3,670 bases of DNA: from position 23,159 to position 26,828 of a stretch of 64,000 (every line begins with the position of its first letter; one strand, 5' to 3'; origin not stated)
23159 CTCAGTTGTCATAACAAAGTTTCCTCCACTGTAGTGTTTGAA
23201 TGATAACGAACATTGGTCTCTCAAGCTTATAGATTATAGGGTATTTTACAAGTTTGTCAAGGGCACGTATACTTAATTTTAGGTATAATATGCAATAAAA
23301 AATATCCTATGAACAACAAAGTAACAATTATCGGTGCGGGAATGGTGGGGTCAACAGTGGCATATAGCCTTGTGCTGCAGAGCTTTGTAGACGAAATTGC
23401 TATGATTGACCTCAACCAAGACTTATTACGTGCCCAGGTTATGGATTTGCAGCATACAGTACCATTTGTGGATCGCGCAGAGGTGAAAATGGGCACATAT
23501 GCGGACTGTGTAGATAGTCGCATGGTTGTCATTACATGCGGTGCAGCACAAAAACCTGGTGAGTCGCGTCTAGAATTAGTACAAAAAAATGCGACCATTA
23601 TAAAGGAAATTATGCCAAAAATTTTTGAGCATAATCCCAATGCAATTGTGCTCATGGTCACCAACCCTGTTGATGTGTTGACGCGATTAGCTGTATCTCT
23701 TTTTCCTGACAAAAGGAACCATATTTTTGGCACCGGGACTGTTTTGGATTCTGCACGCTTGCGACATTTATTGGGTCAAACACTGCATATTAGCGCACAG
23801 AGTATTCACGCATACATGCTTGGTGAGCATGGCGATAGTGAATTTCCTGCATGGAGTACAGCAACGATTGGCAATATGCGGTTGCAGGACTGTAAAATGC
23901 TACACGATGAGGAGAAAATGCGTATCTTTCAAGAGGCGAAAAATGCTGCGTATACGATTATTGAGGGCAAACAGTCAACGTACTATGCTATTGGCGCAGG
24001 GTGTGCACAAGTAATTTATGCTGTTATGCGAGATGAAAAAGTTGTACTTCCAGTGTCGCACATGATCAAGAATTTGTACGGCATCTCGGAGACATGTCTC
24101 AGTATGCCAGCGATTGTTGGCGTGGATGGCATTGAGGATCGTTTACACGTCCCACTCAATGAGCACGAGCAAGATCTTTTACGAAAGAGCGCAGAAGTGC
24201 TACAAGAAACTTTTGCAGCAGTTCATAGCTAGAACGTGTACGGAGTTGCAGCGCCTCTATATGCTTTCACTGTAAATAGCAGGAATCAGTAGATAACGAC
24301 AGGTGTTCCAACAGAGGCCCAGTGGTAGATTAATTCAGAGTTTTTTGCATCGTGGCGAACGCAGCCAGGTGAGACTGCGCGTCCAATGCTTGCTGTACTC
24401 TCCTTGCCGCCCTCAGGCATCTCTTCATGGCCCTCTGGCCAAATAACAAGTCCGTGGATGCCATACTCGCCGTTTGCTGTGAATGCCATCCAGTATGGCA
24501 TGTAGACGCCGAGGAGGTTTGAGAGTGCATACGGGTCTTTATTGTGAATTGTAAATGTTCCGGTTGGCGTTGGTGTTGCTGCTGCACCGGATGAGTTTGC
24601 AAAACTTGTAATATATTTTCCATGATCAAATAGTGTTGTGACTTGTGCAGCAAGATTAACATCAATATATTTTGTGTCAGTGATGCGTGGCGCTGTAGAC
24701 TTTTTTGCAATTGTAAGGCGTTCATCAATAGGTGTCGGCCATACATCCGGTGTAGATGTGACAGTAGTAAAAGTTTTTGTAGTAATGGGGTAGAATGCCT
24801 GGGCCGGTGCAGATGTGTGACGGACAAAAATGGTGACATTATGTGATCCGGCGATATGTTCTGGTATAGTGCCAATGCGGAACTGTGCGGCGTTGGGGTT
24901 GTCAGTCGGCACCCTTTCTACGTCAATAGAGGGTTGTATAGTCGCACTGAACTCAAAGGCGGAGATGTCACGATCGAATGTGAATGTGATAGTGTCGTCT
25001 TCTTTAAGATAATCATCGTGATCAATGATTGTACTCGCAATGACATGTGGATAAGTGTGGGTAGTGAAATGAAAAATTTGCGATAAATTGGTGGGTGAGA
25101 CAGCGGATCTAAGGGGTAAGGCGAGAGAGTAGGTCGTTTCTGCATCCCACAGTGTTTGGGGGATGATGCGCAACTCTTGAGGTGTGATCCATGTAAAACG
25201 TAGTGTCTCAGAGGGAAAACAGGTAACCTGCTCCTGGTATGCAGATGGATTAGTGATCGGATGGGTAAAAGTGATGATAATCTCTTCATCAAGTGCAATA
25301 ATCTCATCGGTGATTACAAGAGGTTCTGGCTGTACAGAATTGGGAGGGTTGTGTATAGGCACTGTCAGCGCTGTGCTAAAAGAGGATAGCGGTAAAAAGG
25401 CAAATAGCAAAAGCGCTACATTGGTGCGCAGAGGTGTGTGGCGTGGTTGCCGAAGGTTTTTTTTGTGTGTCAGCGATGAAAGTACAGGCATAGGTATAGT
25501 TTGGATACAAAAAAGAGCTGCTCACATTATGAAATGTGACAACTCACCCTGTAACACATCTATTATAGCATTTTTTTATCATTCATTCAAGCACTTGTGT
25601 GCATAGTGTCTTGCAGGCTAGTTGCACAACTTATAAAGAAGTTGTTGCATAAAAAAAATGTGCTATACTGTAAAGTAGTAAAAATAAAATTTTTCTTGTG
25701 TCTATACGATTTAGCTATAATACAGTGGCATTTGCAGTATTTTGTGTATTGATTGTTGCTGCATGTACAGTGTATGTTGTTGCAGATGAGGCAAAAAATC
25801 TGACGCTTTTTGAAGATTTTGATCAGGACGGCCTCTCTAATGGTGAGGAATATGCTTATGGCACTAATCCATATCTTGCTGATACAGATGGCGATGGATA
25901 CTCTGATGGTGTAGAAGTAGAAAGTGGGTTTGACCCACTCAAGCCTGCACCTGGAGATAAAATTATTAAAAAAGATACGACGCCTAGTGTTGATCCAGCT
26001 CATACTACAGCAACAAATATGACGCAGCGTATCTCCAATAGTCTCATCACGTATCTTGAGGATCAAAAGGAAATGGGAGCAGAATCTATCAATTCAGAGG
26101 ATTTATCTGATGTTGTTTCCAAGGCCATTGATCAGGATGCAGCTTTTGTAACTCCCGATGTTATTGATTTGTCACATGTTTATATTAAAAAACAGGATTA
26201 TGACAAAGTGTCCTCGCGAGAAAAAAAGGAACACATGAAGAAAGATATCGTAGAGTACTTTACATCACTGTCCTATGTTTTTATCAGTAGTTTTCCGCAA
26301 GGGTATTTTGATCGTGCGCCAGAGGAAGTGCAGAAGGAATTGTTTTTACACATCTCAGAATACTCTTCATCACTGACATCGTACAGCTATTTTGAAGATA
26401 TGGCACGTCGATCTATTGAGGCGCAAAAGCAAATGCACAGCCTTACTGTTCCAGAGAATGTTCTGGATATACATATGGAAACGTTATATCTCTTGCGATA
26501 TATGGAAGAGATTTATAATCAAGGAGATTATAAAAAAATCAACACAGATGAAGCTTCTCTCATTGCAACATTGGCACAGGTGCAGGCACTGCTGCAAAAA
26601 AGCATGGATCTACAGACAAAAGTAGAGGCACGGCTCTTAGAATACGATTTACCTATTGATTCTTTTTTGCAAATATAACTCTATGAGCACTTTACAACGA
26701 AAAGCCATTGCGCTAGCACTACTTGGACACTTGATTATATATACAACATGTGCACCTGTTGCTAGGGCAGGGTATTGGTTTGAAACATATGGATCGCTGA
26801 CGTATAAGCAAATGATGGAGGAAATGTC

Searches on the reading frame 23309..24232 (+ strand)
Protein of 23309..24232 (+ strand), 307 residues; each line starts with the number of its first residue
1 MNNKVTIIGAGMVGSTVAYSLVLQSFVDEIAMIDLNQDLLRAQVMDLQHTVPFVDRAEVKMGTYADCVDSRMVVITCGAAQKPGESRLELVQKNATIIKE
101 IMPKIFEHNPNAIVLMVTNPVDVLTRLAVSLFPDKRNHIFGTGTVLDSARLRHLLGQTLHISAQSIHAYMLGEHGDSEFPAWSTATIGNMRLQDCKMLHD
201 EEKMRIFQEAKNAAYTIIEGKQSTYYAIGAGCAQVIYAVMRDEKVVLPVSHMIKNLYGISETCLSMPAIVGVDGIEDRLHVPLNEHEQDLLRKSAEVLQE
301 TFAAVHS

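Call 11: search_protein_families(library=pfam, proteins=[window:23309-24232:+])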
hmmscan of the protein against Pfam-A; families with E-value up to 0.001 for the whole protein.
window:23309-24232:+ (307 aa): 2 families
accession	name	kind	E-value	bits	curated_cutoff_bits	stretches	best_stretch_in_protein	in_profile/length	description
PF00056.29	Ldh_1_N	-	7.2e-41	140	27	1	4-141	2-141/141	lactate/malate dehydrogenase, NAD binding domain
PF02866.23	Ldh_1_C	-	1.6e-32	113.3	22.6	1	144-302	1-167/174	lactate/malate dehydrogenase, alpha/beta C-terminal domain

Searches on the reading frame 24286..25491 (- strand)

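Call 11: search_protein_families(library=pfam, proteins=[window:24286-25491:-])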
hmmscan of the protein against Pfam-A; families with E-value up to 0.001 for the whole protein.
window:24286-25491:- (401 aa): 3 families
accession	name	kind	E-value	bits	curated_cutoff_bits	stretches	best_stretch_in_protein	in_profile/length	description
PF03734.19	YkuD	-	3.3e-16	60.6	23.4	1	274-400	2-146/146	L,D-transpeptidase catalytic domain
PF17964.7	Big_10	-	3.9e-05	24.4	22.9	1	63-127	94-160/164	Bacterial Ig domain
PF13205.12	Big_5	-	0.00062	20.9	23.6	0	65-144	19-105/105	Bacterial Ig-like domain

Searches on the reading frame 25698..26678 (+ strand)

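Call 11: search_protein_families(library=pfam, proteins=[window:25698-26678:+])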
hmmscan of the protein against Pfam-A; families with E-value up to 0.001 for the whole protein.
window:25698-26678:+ (326 aa): 1 family
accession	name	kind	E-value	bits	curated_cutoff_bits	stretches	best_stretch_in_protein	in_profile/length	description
PF18884.5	TSP3_bac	-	1.3e-13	50.9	25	2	62-83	1-22/22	Bacterial TSP3 repeat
